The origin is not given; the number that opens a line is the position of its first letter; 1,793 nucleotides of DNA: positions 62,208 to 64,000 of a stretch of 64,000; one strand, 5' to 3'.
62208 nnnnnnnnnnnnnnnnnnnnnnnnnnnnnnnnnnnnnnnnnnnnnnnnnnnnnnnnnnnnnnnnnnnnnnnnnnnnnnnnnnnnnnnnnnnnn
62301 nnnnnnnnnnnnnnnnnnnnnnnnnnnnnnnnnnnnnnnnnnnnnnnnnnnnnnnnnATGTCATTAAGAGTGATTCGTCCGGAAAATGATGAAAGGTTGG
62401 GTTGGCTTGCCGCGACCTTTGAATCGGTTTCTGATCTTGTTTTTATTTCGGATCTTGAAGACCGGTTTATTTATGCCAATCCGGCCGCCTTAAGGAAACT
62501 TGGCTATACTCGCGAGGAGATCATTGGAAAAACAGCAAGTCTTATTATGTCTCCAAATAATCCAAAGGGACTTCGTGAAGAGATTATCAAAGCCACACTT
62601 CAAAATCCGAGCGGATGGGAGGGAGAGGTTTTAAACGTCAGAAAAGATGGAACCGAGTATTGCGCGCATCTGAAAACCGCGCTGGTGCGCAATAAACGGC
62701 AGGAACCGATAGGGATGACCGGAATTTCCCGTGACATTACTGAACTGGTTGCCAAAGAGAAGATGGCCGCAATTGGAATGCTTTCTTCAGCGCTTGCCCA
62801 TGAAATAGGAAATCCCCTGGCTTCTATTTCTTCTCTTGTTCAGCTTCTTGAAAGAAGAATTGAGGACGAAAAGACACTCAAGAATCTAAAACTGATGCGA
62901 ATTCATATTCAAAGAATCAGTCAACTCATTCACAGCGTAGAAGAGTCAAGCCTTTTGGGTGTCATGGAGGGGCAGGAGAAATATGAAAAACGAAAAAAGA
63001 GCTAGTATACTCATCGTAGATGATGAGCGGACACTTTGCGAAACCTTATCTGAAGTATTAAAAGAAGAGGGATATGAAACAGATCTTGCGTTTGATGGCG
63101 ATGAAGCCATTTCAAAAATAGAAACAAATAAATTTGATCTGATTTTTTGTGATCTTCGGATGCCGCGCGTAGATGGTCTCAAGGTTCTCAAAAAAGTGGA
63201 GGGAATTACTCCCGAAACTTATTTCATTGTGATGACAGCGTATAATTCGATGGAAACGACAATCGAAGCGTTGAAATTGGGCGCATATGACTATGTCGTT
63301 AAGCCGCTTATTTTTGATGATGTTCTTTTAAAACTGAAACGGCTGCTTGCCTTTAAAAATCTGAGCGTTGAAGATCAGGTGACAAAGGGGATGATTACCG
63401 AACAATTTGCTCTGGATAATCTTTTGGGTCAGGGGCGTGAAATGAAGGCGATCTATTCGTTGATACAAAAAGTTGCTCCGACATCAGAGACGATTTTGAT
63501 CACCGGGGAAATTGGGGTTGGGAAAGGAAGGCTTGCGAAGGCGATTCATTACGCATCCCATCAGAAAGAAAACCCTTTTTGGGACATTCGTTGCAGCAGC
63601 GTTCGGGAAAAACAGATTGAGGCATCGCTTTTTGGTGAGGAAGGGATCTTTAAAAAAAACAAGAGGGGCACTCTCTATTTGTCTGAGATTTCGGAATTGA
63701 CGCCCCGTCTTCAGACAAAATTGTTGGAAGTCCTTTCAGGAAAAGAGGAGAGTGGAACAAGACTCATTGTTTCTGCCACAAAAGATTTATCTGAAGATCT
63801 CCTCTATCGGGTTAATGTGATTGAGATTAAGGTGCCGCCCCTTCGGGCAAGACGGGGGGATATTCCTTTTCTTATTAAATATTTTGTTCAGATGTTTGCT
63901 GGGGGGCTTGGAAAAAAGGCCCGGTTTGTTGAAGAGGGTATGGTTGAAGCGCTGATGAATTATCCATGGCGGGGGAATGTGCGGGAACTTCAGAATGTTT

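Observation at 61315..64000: Signalling module made of a hybrid HK-REC, a PAS-DHp protein without an ATPase domain, and an NtrC-like regulator with a degenerate AAA+ domain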

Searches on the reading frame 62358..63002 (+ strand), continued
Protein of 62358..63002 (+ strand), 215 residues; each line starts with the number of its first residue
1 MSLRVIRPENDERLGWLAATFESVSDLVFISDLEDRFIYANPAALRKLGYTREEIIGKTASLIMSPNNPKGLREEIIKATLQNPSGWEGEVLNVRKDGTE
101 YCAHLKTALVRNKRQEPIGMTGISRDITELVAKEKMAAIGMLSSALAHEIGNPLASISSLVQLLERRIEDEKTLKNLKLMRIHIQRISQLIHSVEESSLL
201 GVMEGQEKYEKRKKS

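Call 63: search_protein_families(library=pfam, proteins=[L016:12-1535:+, L016:1538-2563:+, L016:2771-3946:+, L016:3936-5282:+, L016:5286-5882:-], max_evalue=0.001)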
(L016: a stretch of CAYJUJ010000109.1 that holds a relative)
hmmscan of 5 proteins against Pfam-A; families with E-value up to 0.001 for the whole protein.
L016:12-1535:+ (508 aa): 2 families
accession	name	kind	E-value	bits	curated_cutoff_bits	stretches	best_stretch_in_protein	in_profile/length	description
PF05170.20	AsmA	-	2.6e-14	53.4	29.8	1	152-393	339-583/607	AsmA family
PF13116.12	YhdP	-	1.2e-06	27.2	46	1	61-429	826-1157/1224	YhdP protein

L016:1538-2563:+ (342 aa): 1 family
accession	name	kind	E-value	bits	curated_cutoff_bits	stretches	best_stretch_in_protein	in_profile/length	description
PF01008.23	IF-2B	-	8.7e-87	291.3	22.4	1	47-334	2-278/280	Initiation factor 2 subunit family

L016:2771-3946:+ (392 aa): 8 families
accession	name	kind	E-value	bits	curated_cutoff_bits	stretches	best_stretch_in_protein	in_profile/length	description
PF02518.31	HATPase_c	-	1.7e-24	86.8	26.4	1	280-383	3-110/111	Histidine kinase-, DNA gyrase B-, and HSP90-like ATPase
PF13426.13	PAS_9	-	8.3e-15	55.4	27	1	31-133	2-103/103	PAS domain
PF00989.32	PAS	-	4e-07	30.5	22.6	1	23-131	4-113/113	PAS fold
PF13188.13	PAS_8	-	6e-07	29.6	21.8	1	21-69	2-47/65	PAS domain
PF00512.31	HisKA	-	1.1e-06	29.1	26.9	1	167-229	5-59/66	His Kinase A (phospho-acceptor) domain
PF08448.16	PAS_4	-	1.2e-06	29.2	23.1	1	26-133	1-107/110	PAS fold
PF08447.18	PAS_3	-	1.3e-05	25.8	25.6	1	43-128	2-89/89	PAS fold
PF14501.12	HATPase_c_5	-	0.00029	21.2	22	1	282-370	5-92/102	GHKL domain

L016:3936-5282:+ (449 aa): 11 families
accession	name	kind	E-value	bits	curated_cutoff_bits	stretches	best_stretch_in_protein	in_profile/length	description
PF00158.32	Sigma54_activat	-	3.4e-43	147.7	20.2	1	147-308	1-167/168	Sigma-54 interaction domain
PF00072.30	Response_reg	-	2.2e-28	99.1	30.2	1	9-118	1-110/111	Response regulator receiver domain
PF14532.12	Sigma54_activ_2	-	6.8e-23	81.9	25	1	148-313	1-138/138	Sigma-54 interaction domain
PF25601.1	AAA_lid_14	-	1.1e-22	80.1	27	1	314-390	1-76/87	AAA+ ATPase lid domain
PF07728.20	AAA_5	-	1e-08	35.7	22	1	171-282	2-121/139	AAA domain (dynein-related subfamily)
PF02954.25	HTH_8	-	1e-07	32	22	1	410-445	6-41/42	Bacterial regulatory protein, Fis family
PF00004.35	AAA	-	3.5e-05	24.7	21.2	1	171-253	1-79/131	ATPase family associated with various cellular activities (AAA)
PF07724.20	AAA_2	-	8.1e-05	23.2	27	1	170-288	5-129/166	AAA domain (Cdc48 subfamily)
PF13191.12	AAA_16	-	9.9e-05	23.3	32.6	0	147-207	2-63/167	AAA ATPase domain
PF01078.27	Mg_chelatase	-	0.00012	22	20.3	0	222-271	94-143/207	Magnesium chelatase, subunit ChlI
PF12775.13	AAA_7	-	0.00085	19.3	25.8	0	137-249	2-115/181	P-loop containing dynein motor region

L016:5286-5882:- (198 aa): 1 family
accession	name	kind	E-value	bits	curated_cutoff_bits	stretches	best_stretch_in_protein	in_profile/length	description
PF00883.26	Peptidase_M17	-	1.5e-72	245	25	1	2-189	115-309/310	Cytosol aminopeptidase family, catalytic domain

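Call 70: predict_structure(alignment_id=A4)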
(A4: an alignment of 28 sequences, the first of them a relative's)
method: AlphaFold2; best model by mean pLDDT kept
length: 386 residues; sequences in the alignment: 28
mean_pLDDT: 80.8   pTM: 0.56
mean pLDDT of the five models: 80.8, 78.4, 78.4, 77.8, 76.7
residues with pLDDT >= 90: 115; 70-90: 203; 50-70: 28; < 50: 40
segments of 3 or more residues with pLDDT < 50: 1-4, 127-142, 367-386
pLDDT, mean of each block of 10 residues (from residue 1): 68 93 92 94 92 92 89 84 83 79 87 82 59 38 61 87 87 90 89 88 86 89 88 90 86 72 79 66 91 90 82 88 90 89 86 88 58 43 39
secondary structure, 60 per line:
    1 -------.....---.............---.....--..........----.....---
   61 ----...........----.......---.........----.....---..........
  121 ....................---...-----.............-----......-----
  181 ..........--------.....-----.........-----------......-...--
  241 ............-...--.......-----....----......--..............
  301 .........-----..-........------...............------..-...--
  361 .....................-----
elements in order: E8-12 H16-28 E32-36 H39-48 E53-57 H65-75 E80-86 H90-98 E103-107 H111-140 H152-164 E170-175 H181-190 E199-203 H209-217 E229-234 H241-252 E259-265 H271-274 E279-284 H287-309 H318-325 H332-346 H361-381

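Call 71: predict_structure(alignment_id=A1)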
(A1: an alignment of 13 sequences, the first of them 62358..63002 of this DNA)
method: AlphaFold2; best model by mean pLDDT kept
length: 215 residues; sequences in the alignment: 13
mean_pLDDT: 76.4   pTM: 0.54
mean pLDDT of the five models: 76.4, 75.8, 73.8, 68.8, 68.1
residues with pLDDT >= 90: 47; 70-90: 109; 50-70: 25; < 50: 34
segments of 3 or more residues with pLDDT < 50: 1-9, 11-23, 205-215
pLDDT, mean of each block of 10 residues (from residue 1): 42 42 68 91 90 92 92 92 85 93 88 86 82 69 70 79 85 86 80 64 47 42
secondary structure, 60 per line:
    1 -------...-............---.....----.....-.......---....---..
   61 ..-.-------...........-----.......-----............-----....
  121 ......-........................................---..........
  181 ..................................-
elements in order: H12-23 E27-31 E36-40 H42-48 H52-55 H72-82 E88-94 E100-111 E117-126 H128-167 H171-214

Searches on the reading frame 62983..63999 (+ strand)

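Call 5: search_protein_families(library=pfam, proteins=[window:62983-63999:+], max_evalue=0.01)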
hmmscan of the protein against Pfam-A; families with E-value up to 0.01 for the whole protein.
window:62983-63999:+ (339 aa): 6 families
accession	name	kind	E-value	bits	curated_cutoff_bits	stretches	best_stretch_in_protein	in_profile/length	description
PF00072.30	Response_reg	-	3.6e-29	101.6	30.2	1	9-115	1-107/111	Response regulator receiver domain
PF00158.32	Sigma54_activat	-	2e-25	89.9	20.2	1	148-255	2-121/168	Sigma-54 interaction domain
PF25601.1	AAA_lid_14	-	7.1e-15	55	27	1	288-339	1-52/87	AAA+ ATPase lid domain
PF14532.12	Sigma54_activ_2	-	4.1e-14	53.4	25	1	148-271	1-113/138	Sigma-54 interaction domain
PF13191.12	AAA_16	-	3.1e-05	25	32.6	1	147-207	2-63/167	AAA ATPase domain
PF00004.35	AAA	-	4.2e-05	24.5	21.2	1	171-274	1-119/131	ATPase family associated with various cellular activities (AAA)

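Call 6: search_protein_families(library=ncbifam, proteins=[window:62983-63999:+], max_evalue=0.01)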
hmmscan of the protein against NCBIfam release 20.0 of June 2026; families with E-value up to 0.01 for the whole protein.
window:62983-63999:+ (339 aa): 116 families (the best 25 are shown)
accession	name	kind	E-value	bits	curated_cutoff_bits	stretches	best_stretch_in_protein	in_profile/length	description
NF008469.0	PRK11361.1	equivalog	1.2e-71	241.8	714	1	7-339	5-368/461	acetoacetate metabolism transcriptional regulator AtoC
NF051870.1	NAssimRespRegNtrX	equivalog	3.7e-66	223.9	600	1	8-339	3-360/452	nitrogen assimilation response regulator NtrX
NF007689.0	PRK10365.1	equivalog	5.2e-66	223.2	760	1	6-338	5-363/441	sigma-54-dependent response regulator transcription factor ZraR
TIGR01818.1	ntrC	equivalog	2.3e-64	217.9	558.6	1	9-339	1-359/463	nitrogen regulation protein NR(I)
TIGR02915.1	PEP_resp_reg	equivalog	4.3e-57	193.9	502.6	1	9-338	1-363/445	PEP-CTERM-box response regulator transcription factor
NF041946.1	LuxO_transreg_Vib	equivalog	1.3e-54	185.8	800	1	23-339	13-358/463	quorum-sensing sigma-54 dependent transcriptional regulator LuxO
NF008176.1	PRK10923.1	equivalog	1.1e-52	179.2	620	2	6-252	3-257/469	nitrogen regulation protein NR(I)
NF011695.0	PRK15115.1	equivalog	1.2e-47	162.7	763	1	2-339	2-360/445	two-component system response regulator GlrR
NF041552.1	TF_PrdR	equivalog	2.2e-41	141.9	795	1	132-339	257-492/577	sigma-54 dependent transcriptional regulator PrdR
TIGR01817.1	nifA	equivalog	1.1e-40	139.9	528.85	1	139-338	190-419/534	nif-specific transcriptional activator NifA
NF049963.1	RespRegFlgRCampy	domain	1.6e-39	136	750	1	10-338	4-358/429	fla regulon two-component system response regulator FlgR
NF047793.1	ResRegPgtA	equivalog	4.8e-39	134.3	650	1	5-338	4-334/414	two-component system response regulator PgtA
NF038308.1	RNA_repair_RtcR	equivalog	1.2e-38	133.3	650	1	4-338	26-413/530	RNA repair transcriptional activator RtcR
NF050807.1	TransRegFlbDCaul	equivalog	6.7e-37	127.4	750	1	146-338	119-342/454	sigma-54-dependent transcriptional regulator FlbD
TIGR02329.1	propionate_PrpR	equivalog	3.1e-35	121.8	499.2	1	116-339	183-442/526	propionate catabolism operon regulatory protein PrpR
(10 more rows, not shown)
